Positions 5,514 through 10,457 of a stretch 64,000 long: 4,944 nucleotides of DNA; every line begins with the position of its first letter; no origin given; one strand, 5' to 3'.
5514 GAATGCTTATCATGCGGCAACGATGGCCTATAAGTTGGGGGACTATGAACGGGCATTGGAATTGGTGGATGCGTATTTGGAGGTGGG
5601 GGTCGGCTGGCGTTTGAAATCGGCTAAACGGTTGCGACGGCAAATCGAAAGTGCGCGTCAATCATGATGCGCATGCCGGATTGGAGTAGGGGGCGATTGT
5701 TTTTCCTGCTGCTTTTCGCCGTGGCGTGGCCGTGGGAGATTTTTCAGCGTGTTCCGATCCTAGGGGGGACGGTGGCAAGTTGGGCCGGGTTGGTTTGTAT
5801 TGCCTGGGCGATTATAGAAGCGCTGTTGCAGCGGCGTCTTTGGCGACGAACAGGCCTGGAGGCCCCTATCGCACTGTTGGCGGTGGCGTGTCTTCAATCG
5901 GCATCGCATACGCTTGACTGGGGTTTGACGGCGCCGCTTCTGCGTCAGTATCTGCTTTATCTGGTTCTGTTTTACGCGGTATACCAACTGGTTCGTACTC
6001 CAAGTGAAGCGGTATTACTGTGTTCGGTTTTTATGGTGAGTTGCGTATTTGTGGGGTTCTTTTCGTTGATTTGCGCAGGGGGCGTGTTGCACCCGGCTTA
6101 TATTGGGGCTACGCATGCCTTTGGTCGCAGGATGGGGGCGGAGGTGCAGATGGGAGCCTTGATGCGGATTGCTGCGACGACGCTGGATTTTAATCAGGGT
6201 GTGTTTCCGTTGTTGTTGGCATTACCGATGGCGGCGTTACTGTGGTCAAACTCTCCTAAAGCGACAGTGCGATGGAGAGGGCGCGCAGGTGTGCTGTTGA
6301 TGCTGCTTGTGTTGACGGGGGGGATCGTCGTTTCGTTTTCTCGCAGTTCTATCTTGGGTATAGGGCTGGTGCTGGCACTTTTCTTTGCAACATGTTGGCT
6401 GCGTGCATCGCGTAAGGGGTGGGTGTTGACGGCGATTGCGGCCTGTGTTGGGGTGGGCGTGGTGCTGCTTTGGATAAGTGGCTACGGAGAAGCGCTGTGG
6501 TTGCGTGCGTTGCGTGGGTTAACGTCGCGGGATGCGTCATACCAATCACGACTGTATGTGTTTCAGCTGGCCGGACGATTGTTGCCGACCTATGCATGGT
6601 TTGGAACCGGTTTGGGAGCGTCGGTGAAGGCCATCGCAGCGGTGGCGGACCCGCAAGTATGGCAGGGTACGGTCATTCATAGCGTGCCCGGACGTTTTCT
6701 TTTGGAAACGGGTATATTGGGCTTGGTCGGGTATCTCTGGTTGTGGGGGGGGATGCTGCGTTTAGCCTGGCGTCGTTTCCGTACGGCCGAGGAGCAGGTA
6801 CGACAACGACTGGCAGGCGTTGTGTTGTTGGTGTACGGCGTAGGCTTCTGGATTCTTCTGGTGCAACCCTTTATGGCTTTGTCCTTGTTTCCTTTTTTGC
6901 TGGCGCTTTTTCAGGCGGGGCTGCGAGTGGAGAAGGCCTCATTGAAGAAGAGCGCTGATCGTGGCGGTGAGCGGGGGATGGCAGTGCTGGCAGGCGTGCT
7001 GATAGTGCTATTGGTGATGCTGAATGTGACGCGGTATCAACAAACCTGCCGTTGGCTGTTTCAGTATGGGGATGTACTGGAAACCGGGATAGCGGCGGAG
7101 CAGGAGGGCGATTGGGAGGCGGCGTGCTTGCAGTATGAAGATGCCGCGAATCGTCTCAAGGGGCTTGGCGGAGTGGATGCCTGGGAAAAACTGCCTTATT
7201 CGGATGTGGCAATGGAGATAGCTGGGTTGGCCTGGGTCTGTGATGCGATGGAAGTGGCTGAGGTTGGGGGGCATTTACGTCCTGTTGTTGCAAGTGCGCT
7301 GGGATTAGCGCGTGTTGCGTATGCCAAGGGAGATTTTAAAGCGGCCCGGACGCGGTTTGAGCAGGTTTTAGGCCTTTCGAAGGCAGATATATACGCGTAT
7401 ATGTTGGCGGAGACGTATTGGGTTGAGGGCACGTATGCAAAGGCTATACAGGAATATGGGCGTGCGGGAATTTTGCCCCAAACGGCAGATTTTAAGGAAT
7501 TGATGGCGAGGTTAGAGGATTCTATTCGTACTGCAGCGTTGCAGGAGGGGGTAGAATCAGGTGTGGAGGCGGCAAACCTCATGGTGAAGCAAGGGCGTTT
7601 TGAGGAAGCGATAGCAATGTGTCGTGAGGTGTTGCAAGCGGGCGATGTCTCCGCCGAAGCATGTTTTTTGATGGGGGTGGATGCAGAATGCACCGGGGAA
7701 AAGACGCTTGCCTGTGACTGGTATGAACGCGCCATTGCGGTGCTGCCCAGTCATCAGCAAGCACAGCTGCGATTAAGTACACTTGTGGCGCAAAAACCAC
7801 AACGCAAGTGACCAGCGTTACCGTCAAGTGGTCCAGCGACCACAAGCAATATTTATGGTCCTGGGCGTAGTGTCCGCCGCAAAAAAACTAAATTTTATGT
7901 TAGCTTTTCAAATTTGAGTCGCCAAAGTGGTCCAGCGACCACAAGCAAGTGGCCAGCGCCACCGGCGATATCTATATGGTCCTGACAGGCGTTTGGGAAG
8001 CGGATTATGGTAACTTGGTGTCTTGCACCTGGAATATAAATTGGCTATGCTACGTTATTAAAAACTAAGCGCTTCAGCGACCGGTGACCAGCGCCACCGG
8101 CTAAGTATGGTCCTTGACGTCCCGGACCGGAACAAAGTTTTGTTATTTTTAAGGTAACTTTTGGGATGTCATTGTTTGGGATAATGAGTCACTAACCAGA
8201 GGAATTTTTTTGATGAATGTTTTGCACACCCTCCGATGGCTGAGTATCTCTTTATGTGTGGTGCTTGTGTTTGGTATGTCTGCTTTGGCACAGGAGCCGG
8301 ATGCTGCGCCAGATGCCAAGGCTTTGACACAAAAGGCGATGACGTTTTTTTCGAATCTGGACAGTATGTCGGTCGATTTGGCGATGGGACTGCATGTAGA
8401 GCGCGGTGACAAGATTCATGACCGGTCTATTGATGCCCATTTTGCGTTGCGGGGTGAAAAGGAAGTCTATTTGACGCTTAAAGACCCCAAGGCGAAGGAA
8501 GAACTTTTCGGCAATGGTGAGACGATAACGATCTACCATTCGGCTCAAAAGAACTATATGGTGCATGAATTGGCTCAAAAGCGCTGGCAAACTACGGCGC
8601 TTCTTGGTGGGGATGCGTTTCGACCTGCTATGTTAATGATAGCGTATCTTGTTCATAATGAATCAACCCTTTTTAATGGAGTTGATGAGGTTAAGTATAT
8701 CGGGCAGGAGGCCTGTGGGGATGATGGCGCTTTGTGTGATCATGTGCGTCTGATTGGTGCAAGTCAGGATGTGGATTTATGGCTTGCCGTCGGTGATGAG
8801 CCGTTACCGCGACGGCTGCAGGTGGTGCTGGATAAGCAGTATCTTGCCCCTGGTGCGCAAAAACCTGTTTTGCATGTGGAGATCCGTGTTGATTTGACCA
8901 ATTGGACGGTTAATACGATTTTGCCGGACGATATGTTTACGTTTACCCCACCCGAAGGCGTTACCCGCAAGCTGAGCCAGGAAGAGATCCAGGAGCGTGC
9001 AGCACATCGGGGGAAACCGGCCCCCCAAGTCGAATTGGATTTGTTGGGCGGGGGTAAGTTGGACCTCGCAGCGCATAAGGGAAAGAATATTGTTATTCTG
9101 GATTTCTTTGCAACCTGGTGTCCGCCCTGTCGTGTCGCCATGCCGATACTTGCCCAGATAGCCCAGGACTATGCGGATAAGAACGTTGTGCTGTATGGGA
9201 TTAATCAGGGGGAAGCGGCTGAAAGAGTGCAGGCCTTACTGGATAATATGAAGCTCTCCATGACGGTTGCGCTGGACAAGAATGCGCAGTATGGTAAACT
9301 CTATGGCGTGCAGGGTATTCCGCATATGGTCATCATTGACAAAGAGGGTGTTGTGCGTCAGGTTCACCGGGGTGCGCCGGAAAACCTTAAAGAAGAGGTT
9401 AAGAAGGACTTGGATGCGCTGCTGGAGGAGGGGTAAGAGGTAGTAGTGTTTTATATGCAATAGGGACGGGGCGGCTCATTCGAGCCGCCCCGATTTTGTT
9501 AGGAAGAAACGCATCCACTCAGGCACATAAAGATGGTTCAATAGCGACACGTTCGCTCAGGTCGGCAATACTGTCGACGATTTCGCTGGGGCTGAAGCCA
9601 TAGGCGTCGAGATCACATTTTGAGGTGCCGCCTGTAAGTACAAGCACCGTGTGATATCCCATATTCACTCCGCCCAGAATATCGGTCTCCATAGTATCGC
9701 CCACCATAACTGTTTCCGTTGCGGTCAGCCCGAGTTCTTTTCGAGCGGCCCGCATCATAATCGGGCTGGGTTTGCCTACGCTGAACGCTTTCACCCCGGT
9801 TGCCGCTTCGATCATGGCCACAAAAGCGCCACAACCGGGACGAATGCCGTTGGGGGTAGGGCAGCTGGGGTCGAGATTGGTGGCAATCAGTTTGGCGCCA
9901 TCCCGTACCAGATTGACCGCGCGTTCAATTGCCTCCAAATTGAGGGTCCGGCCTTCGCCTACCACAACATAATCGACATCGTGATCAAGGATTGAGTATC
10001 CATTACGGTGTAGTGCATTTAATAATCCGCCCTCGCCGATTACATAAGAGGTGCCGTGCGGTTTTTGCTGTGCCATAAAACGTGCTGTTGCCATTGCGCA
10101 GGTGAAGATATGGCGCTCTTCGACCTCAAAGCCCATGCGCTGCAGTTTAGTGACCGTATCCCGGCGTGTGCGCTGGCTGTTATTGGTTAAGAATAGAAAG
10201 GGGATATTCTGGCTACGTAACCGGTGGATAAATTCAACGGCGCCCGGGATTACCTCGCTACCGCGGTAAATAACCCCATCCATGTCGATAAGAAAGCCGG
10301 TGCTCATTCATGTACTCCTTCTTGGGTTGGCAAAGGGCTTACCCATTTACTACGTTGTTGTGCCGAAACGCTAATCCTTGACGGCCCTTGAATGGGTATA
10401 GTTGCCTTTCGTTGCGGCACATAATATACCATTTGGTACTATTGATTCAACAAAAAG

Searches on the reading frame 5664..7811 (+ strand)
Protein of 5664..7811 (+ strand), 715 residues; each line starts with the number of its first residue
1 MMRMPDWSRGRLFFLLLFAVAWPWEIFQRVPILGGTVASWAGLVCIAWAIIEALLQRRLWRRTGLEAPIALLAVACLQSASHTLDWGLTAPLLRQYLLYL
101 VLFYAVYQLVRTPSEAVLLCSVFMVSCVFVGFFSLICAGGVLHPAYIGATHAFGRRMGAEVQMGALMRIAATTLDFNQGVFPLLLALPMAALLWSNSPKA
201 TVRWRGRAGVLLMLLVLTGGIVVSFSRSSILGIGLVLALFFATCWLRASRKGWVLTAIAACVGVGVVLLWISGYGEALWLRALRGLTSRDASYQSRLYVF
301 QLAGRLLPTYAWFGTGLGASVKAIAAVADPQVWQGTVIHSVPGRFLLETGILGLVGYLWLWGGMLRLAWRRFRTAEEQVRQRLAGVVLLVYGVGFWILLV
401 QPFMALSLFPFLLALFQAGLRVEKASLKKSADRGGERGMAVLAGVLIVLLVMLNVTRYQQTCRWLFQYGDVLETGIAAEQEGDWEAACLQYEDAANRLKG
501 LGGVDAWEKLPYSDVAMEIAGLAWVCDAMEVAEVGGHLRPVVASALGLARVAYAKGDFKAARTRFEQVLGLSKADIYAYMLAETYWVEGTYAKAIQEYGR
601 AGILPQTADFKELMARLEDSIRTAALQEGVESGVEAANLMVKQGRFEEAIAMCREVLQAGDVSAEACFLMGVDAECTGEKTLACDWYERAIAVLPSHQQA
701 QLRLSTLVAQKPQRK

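Call 89: search_protein_families(library=pfam, proteins=[window:5664-7811:+], max_evalue=0.00001)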
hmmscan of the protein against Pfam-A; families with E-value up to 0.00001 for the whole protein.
window:5664-7811:+ (715 aa): 7 families
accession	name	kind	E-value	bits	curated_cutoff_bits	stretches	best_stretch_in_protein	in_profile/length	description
PF13432.12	TPR_16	-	3.8e-10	40.4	32.7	1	546-601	1-56/65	Tetratricopeptide repeat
PF07719.23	TPR_2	-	4.7e-09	36.1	27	0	664-696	1-33/34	Tetratricopeptide repeat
PF04932.20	Wzy_C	-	1.4e-08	35.1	31.7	1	213-358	2-149/149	O-Antigen ligase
PF13428.12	TPR_14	-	3.1e-08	34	23.5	0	635-670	6-41/44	Tetratricopeptide repeat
PF14559.12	TPR_19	-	4.6e-07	30.5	25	0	553-617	2-68/68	Tetratricopeptide repeat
PF13424.12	TPR_12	-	6.8e-07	29.8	30.1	0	528-573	29-76/77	Tetratricopeptide repeat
PF17874.7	TPR_MalT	-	3e-06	27.2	45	0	637-710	8-86/336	MalT-like TPR region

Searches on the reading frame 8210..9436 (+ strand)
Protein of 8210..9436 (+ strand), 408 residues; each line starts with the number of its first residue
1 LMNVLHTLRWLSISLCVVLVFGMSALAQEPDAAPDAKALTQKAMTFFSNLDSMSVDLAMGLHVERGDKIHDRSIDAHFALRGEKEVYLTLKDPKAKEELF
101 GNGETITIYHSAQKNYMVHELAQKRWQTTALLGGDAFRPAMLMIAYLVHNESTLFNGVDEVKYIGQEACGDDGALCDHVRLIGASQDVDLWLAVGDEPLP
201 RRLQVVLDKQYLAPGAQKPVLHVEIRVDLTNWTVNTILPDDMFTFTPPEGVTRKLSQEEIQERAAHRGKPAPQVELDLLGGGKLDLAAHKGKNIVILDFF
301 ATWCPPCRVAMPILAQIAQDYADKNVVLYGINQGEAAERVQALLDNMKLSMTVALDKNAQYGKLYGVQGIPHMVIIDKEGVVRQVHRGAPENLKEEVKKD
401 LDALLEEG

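Call 89: search_protein_families(library=pfam, proteins=[window:8210-9436:+], max_evalue=0.00001)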
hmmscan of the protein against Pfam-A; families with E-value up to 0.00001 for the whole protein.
window:8210-9436:+ (408 aa): 6 families
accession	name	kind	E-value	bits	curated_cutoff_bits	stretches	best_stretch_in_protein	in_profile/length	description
PF08534.16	Redoxin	-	3.5e-22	79.2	26.6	1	268-392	3-139/148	Redoxin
PF00578.27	AhpC-TSA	-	8e-21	74.7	26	1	268-384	2-123/124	AhpC/TSA family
PF09865.15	DUF2092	-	5.4e-19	68.9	21.2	1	36-252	1-207/212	Predicted periplasmic protein (DUF2092)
PF13905.12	Thioredoxin_8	-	2.3e-15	57.1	27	1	293-380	2-92/94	Thioredoxin-like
PF00085.26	Thioredoxin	-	5.3e-13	49.3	23.5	1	290-340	16-65/103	Thioredoxin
PF13098.12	Thioredoxin_2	-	3.4e-08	34.2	27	1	290-389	3-94/104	Thioredoxin-like domain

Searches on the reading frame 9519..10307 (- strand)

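Call 89: search_protein_families(library=pfam, proteins=[window:9519-10307:-], max_evalue=0.00001)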
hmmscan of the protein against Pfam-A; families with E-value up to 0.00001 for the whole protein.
window:9519-10307:- (262 aa): 4 families
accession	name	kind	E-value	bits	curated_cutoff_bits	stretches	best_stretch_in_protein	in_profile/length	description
PF13344.12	Hydrolase_6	-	2.1e-31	108.4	27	1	5-104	1-100/101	Haloacid dehalogenase-like hydrolase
PF13242.12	Hydrolase_like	-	3.9e-24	84.8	22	1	177-250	2-75/75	HAD-hyrolase-like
PF00702.32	Hydrolase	-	1.6e-16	61.7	26.4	1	5-217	4-191/191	haloacid dehalogenase-like hydrolase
PF13419.12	HAD_2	-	4.2e-10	40.5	23.8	1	167-223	123-178/178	Haloacid dehalogenase-like hydrolase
